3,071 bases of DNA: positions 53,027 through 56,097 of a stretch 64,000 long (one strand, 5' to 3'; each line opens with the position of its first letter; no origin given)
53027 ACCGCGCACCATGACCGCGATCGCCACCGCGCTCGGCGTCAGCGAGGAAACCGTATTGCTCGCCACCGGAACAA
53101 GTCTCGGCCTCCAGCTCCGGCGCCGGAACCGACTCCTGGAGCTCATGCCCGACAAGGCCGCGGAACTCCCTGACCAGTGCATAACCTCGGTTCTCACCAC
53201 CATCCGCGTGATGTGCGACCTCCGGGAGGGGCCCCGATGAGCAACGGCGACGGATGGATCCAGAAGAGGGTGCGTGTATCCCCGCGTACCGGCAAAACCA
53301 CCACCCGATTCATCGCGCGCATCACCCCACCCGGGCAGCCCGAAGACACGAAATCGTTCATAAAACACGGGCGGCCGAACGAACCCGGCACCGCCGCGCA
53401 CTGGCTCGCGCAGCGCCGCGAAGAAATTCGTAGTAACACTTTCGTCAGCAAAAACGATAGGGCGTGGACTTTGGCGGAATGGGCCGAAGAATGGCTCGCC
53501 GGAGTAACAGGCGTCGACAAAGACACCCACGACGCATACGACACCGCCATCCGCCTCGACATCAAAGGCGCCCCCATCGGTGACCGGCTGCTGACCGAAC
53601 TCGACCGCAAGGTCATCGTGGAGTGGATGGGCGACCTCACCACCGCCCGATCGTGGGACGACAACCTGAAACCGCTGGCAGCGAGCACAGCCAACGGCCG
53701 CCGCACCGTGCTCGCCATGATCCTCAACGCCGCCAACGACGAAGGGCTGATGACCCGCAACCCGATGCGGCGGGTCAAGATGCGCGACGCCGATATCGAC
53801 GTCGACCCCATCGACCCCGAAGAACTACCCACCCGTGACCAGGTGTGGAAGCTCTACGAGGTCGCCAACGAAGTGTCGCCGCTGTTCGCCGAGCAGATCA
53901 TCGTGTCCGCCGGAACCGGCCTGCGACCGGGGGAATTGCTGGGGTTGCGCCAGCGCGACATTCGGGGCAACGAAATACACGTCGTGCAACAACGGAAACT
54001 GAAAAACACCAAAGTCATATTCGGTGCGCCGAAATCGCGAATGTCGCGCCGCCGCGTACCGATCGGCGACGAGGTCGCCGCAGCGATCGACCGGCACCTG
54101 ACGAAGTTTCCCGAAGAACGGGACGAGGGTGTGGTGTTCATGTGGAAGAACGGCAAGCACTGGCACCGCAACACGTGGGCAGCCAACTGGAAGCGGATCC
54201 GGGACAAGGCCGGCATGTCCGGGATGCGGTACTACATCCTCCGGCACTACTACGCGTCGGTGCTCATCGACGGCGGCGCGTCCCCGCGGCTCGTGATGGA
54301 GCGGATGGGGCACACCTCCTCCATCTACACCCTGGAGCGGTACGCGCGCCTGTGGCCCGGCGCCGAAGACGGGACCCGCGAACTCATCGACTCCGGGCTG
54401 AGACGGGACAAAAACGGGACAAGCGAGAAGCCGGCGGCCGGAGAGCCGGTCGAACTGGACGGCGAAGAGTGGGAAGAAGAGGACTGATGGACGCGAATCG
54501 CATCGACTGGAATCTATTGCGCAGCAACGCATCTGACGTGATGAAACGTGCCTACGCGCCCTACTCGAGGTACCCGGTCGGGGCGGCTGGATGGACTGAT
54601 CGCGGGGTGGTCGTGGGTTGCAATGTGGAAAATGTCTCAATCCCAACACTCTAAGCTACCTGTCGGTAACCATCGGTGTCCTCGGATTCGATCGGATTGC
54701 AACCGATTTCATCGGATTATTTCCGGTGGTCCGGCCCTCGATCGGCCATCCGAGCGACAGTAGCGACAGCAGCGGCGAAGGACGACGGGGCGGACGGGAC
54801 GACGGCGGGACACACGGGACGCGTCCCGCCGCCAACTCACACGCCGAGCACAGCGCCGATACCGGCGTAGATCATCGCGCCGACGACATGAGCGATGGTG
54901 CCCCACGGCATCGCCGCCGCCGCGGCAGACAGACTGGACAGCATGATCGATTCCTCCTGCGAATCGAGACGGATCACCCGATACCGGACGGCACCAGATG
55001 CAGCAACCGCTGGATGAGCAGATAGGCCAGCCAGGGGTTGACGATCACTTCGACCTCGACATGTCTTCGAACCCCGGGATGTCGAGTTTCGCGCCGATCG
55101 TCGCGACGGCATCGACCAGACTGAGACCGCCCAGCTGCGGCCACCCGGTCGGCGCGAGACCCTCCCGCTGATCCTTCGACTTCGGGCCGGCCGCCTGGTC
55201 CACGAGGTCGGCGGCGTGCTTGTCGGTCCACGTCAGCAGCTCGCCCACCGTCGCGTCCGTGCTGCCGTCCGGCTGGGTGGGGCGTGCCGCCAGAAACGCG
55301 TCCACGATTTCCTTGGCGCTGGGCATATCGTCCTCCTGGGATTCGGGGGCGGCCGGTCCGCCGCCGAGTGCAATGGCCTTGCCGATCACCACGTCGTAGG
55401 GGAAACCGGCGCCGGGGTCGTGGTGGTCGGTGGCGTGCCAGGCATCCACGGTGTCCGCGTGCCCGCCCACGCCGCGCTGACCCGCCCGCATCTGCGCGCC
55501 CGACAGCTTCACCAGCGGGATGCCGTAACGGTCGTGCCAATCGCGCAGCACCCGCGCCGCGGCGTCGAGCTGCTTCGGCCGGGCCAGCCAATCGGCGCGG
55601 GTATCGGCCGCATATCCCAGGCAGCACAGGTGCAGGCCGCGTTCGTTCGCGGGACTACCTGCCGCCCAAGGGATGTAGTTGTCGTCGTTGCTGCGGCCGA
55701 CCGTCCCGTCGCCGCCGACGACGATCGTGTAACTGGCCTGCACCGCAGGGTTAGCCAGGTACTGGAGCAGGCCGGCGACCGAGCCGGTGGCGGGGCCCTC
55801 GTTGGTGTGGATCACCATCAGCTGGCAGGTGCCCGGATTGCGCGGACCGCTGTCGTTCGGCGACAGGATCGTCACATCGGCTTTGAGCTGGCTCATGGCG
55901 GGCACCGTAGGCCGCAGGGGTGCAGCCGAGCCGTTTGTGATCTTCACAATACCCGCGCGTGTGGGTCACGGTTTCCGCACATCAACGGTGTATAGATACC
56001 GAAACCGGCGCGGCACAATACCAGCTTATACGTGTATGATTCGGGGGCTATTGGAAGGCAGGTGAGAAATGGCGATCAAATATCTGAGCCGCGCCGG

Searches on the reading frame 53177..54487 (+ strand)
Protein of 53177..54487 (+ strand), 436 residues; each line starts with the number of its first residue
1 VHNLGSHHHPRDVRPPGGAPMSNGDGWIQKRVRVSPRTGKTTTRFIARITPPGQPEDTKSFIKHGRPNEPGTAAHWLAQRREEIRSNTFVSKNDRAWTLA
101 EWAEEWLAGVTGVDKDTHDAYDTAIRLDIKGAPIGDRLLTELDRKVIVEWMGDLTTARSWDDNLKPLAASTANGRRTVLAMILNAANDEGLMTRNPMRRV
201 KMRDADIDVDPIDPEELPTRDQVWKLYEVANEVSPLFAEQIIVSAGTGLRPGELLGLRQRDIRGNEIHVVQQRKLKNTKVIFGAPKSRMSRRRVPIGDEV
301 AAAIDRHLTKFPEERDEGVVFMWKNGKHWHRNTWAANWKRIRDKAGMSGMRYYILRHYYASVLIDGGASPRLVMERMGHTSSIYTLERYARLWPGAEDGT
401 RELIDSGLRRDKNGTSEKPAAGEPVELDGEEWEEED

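Call 38: search_protein_families(library=phrogs, proteins=[window:53177-54487:+], max_evalue=0.001)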
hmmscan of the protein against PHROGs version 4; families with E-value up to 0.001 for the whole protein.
window:53177-54487:+ (436 aa): 5 families
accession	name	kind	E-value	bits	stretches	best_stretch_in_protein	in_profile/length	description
phrog_1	-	integration and excision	5.8e-51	175.5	1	30-398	112-441/611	integrase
phrog_216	-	integration and excision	2.7e-25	90.1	1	174-407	17-239/301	integrase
phrog_7685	-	integration and excision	3.4e-09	37.6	1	282-398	119-229/240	integrase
phrog_35951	-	unknown function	1.8e-06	29.3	1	336-413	7-83/97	-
phrog_7244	-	integration and excision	0.00038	20.8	1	170-273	137-234/263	integrase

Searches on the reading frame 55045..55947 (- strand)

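Call 38: search_protein_families(library=phrogs, proteins=[window:55045-55947:-], max_evalue=0.001)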
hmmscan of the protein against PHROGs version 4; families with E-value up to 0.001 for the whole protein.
window:55045-55947:- (300 aa): 12 families
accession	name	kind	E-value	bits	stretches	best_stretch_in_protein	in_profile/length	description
phrog_12609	-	lysis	7.9e-57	193.8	1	18-213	1-199/264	endolysin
phrog_700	-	lysis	1.2e-19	72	1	39-297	207-460/491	endolysin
phrog_2998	-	lysis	3.3e-15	57.5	1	36-191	141-295/485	endolysin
phrog_3084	-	lysis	4.3e-13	50.1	1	12-295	151-456/468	endolysin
phrog_1493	-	lysis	1.8e-09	38.3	1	27-257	12-218/394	endolysin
phrog_833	-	lysis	8e-08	33.3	1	33-145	22-131/294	endolysin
phrog_2338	-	lysis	1e-06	29.4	1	24-178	11-151/346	endolysin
phrog_1794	-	lysis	5.6e-06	27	1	37-148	52-167/336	amidase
phrog_3393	-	lysis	1.7e-05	25.7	1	32-180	16-153/342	endolysin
phrog_19265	-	unknown function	0.0003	21.6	1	25-146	8-123/293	-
phrog_7698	-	lysis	0.00044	21.1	1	25-142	9-122/316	endolysin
phrog_1110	-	lysis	0.00097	19.6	0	59-178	39-150/301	endolysin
